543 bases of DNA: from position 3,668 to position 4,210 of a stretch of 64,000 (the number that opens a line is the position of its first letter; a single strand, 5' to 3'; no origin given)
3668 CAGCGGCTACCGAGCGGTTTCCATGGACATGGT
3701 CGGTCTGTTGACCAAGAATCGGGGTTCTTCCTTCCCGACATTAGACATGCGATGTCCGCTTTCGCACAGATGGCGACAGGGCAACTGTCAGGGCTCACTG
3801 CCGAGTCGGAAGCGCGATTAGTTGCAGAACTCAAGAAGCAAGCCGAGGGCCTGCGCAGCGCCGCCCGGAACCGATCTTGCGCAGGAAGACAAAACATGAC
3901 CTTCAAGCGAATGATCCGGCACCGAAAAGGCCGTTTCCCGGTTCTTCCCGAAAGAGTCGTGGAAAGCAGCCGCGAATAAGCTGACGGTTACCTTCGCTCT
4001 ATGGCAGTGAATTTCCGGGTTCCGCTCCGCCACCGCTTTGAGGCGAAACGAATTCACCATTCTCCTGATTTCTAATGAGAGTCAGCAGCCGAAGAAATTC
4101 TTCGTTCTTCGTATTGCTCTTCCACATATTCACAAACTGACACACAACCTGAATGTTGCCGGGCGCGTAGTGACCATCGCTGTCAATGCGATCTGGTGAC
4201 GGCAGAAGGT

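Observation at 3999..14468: Intact four-gene nuclease/helicase/ATPase cassette inside a wrecked ku-ligD locus: candidate uncharacterised defence or DNA-surveillance system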

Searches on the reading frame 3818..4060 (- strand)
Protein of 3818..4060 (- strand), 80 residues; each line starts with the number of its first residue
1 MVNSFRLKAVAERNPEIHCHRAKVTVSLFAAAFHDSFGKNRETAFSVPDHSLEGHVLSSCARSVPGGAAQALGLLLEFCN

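Call 41: search_protein_families(library=pfam, proteins=[window:3818-4060:-], max_evalue=1)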
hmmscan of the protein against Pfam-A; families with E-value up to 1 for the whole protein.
window:3818-4060:- (80 aa): 0 families
